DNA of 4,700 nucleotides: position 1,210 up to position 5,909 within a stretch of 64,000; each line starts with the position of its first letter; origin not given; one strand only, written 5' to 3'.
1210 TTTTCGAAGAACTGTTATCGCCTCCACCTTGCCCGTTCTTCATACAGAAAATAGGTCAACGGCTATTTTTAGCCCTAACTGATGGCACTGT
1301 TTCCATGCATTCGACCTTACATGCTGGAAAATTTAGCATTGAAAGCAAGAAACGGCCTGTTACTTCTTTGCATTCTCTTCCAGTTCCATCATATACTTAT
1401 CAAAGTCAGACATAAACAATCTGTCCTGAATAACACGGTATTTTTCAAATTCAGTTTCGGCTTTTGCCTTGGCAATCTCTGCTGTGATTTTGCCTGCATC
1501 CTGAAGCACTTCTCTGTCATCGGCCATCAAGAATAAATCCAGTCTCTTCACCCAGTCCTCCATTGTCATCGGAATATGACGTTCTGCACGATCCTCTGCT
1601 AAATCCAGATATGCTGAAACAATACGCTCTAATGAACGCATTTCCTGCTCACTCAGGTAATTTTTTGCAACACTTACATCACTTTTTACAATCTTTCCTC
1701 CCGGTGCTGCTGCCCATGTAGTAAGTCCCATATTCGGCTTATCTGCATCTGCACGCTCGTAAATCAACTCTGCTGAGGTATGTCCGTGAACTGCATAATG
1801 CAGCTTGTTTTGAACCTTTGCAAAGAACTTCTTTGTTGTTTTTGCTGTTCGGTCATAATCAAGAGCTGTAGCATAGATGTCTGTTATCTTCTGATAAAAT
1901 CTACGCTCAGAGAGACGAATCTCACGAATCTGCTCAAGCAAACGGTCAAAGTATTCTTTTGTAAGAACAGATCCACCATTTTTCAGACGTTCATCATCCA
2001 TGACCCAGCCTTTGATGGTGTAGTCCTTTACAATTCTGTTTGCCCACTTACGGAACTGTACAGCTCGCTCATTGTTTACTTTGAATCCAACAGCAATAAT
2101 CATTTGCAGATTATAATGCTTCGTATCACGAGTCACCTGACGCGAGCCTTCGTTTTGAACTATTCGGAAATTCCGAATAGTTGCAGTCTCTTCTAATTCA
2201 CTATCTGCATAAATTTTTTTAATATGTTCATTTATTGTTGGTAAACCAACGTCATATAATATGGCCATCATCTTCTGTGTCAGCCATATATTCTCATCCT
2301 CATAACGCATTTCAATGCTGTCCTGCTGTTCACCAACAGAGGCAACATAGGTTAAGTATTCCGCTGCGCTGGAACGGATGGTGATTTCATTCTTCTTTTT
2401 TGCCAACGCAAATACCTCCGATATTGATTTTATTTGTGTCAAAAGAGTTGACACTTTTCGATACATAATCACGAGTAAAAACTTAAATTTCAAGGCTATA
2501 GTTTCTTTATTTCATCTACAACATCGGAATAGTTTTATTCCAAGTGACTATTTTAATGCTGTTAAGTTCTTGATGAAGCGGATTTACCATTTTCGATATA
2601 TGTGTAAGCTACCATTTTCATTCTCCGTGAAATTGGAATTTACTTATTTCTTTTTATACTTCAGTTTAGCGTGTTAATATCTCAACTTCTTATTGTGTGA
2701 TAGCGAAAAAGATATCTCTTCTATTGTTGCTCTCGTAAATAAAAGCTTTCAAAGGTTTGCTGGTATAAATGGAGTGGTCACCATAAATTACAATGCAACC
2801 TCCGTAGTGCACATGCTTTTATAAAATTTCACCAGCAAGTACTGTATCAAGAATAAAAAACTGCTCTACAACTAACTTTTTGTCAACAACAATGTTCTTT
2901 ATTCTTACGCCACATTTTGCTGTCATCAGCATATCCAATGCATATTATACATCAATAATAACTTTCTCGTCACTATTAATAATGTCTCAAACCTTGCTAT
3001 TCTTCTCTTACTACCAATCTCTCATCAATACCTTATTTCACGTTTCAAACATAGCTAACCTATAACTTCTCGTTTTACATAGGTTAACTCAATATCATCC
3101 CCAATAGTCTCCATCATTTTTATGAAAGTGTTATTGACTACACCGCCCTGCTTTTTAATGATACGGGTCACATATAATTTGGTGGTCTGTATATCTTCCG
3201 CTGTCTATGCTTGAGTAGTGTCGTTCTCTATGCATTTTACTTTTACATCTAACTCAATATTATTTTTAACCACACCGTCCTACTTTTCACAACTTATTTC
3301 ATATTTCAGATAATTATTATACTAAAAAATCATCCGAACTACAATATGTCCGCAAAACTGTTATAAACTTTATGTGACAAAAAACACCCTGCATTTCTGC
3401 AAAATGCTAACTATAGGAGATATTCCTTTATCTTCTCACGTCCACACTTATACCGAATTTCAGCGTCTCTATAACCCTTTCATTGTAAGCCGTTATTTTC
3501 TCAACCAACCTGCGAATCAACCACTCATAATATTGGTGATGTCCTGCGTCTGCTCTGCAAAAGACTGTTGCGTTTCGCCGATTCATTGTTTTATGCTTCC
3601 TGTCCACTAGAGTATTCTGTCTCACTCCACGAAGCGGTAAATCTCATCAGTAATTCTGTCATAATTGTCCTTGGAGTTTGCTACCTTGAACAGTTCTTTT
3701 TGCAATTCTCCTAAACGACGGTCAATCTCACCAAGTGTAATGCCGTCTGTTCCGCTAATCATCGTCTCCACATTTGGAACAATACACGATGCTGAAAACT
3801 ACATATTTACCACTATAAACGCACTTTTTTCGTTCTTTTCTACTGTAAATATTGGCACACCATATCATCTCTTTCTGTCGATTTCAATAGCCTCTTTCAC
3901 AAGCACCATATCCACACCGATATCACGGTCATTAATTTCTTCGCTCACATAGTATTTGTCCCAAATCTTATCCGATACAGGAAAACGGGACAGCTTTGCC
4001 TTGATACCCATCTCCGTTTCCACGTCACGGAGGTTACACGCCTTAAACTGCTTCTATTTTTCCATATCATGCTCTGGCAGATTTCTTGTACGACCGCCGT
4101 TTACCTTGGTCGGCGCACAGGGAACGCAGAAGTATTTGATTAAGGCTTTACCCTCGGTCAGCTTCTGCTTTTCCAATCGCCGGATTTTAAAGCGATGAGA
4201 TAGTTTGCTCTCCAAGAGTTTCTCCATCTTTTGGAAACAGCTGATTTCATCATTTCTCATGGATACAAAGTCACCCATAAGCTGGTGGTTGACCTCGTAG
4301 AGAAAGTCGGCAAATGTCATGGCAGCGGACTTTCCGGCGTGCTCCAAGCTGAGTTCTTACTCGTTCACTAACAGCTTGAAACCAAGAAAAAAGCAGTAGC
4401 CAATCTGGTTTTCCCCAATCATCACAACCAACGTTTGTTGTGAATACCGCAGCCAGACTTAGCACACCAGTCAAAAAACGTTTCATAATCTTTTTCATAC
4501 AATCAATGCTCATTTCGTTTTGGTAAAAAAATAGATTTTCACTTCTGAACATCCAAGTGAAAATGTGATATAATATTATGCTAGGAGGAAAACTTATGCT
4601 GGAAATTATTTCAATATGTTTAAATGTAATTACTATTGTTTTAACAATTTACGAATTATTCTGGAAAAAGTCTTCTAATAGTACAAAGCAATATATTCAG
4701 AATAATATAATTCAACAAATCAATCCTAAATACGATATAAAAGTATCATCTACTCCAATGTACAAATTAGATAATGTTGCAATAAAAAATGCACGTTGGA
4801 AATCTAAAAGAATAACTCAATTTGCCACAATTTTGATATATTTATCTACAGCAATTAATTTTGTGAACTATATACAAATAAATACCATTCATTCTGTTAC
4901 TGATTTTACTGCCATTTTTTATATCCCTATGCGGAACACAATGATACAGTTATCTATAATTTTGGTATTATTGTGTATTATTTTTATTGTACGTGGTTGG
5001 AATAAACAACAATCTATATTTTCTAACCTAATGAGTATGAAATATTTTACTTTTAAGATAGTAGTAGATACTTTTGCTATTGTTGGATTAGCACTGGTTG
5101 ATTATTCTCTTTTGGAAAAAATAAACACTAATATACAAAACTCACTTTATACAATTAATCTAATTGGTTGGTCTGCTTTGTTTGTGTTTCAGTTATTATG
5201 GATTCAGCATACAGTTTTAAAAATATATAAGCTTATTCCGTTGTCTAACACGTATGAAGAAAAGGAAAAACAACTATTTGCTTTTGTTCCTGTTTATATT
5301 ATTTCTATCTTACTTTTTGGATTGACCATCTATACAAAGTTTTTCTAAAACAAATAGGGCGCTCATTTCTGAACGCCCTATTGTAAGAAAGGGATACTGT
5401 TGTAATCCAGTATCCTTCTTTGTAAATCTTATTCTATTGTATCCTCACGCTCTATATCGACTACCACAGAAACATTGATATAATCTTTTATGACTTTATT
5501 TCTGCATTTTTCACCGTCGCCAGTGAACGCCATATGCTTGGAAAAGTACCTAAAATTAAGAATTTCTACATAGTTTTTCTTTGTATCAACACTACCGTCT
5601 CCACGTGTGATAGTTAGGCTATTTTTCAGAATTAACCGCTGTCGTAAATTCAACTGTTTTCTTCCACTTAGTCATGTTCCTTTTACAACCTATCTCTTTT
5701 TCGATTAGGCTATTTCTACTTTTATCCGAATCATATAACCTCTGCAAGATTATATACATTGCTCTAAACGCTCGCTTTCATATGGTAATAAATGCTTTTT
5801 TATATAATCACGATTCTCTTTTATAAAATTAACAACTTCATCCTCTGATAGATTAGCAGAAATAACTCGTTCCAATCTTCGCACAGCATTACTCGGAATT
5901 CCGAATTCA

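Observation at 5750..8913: Two-gene Hachiman-like defence cassette: DUF1837-like nuclease plus SF2 helicase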

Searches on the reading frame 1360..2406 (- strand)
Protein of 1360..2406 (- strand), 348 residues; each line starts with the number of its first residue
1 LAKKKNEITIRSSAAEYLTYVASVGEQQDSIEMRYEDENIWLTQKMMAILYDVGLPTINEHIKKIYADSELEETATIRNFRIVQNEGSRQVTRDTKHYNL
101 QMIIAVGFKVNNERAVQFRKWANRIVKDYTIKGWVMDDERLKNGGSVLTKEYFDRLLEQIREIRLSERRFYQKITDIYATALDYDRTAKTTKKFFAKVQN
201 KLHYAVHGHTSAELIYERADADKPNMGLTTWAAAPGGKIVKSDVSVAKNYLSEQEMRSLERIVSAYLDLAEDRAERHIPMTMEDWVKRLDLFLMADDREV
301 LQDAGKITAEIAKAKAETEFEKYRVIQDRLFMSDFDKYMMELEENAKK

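Call 39: search_protein_families(library=pfam, proteins=[window:1360-2406:-], max_evalue=0.01)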
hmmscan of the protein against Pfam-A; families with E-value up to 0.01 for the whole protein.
window:1360-2406:- (348 aa): 1 family
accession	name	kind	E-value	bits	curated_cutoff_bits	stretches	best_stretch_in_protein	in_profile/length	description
PF13310.11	Virulence_RhuM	-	1.6e-114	381.8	33.7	1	75-328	1-248/252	Virulence protein RhuM family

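Call 40: search_protein_families(library=padloc, proteins=[window:1360-2406:-], max_evalue=0.01)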
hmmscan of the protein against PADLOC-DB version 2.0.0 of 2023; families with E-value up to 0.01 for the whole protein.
window:1360-2406:- (348 aa): 38 families (the best 25 are shown)
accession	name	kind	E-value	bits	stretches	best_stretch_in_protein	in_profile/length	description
PDLC04851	PDC-S05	-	6.7e-156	516.6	1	4-346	4-338/342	-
PDLC04868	PDC-S05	-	1.3e-150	499.2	1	13-347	4-334/335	-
PDLC04871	PDC-S05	-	5.6e-133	442.2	1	6-345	122-459/468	-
PDLC04853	PDC-S05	-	8.9e-133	440.6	1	16-347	7-330/336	-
PDLC04852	PDC-S05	-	6.2e-124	411.4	1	11-347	7-337/346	-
PDLC04843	PDC-S05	-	8.1e-108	358.5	1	27-345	16-325/330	-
PDLC04864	PDC-S05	-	1.5e-107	357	1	72-348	2-272/277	-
PDLC04870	PDC-S05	-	7e-94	311.2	1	10-221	4-209/214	-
PDLC04876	PDC-S05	-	1.7e-69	231.1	1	13-181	6-171/174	-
PDLC04854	PDC-S05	-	4.2e-45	152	1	26-184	13-172/212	-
PDLC04872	PDC-S05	-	1.5e-43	146.2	1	26-149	14-137/152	-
PDLC04965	PDC-S23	-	6.3e-42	142.1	1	26-183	14-172/327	-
PDLC04964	PDC-S23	-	1.3e-40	137.6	1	26-150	13-137/331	-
PDLC04860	PDC-S05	-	2.7e-40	135.5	2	5-99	7-96/141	-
PDLC04858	PDC-S05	-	7.8e-39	130.6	1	26-146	14-131/138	-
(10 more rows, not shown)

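Call 57: search_protein_families(library=ncbifam, proteins=[window:1360-2406:-], max_evalue=0.001)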
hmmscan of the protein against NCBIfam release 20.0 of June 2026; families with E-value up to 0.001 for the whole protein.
window:1360-2406:- (348 aa): 0 families

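Call 62: search_protein_families(library=phrogs, proteins=[window:1360-2406:-], max_evalue=0.001)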
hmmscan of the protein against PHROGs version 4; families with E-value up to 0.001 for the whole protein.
window:1360-2406:- (348 aa): 1 family
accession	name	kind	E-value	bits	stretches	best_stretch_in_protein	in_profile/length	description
phrog_2011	-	transcription regulation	0.00045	21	1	29-124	13-104/275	anti-repressor Ant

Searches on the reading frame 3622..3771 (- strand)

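Call 39: search_protein_families(library=pfam, proteins=[window:3622-3771:-], max_evalue=0.01)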
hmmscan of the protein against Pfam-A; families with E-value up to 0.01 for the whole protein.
window:3622-3771:- (49 aa): 1 family
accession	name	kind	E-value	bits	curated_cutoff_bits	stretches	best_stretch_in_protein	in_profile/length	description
PF08815.15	Nuc_rec_co-act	-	0.0083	16.4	27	0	3-21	15-33/49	Nuclear receptor coactivator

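Call 40: search_protein_families(library=padloc, proteins=[window:3622-3771:-], max_evalue=0.01)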
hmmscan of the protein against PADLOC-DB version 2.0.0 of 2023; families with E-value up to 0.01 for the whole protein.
window:3622-3771:- (49 aa): 0 families

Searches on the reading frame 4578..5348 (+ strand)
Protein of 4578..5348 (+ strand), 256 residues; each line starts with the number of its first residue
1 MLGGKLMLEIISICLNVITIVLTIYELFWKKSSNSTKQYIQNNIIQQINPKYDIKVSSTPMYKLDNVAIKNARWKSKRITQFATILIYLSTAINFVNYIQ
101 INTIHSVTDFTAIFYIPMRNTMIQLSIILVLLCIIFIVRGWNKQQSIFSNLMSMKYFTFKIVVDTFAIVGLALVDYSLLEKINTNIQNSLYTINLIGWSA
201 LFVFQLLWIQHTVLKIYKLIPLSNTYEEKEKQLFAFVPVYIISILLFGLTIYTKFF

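Call 7: search_protein_families(library=pfam, proteins=[window:4578-5348:+], max_evalue=0.01)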
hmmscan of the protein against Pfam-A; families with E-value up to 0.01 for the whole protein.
window:4578-5348:+ (256 aa): 0 families

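Call 8: search_protein_families(library=padloc, proteins=[window:4578-5348:+], max_evalue=0.01)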
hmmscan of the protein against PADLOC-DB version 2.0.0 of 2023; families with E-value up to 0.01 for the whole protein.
window:4578-5348:+ (256 aa): 0 families

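Call 57: search_protein_families(library=ncbifam, proteins=[window:4578-5348:+], max_evalue=0.001)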
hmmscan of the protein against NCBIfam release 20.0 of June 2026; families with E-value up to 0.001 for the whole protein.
window:4578-5348:+ (256 aa): 0 families

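Call 62: search_protein_families(library=phrogs, proteins=[window:4578-5348:+], max_evalue=0.001)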
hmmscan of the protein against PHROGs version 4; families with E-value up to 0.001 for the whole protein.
window:4578-5348:+ (256 aa): 0 families

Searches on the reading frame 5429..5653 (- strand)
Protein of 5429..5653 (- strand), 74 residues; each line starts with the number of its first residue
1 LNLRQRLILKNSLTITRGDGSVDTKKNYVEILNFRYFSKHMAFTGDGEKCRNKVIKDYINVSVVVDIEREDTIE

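Call 39: search_protein_families(library=pfam, proteins=[window:5429-5653:-], max_evalue=0.01)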
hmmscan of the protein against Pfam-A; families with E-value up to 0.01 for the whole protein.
window:5429-5653:- (74 aa): 0 families

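Call 40: search_protein_families(library=padloc, proteins=[window:5429-5653:-], max_evalue=0.01)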
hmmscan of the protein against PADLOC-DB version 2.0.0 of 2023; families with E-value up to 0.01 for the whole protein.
window:5429-5653:- (74 aa): 0 families

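Call 62: search_protein_families(library=phrogs, proteins=[window:5429-5653:-], max_evalue=0.001)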
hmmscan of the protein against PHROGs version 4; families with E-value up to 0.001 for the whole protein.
window:5429-5653:- (74 aa): 0 families

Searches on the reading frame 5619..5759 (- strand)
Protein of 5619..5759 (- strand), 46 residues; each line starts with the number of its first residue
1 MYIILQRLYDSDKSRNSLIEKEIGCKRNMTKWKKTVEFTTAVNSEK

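Call 39: search_protein_families(library=pfam, proteins=[window:5619-5759:-], max_evalue=0.01)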
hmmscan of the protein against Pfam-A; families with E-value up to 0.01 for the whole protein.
window:5619-5759:- (46 aa): 0 families

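Call 40: search_protein_families(library=padloc, proteins=[window:5619-5759:-], max_evalue=0.01)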
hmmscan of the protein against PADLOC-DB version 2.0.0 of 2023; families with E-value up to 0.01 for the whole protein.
window:5619-5759:- (46 aa): 0 families

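Call 62: search_protein_families(library=phrogs, proteins=[window:5619-5759:-], max_evalue=0.001)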
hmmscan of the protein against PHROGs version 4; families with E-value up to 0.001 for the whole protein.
window:5619-5759:- (46 aa): 0 families
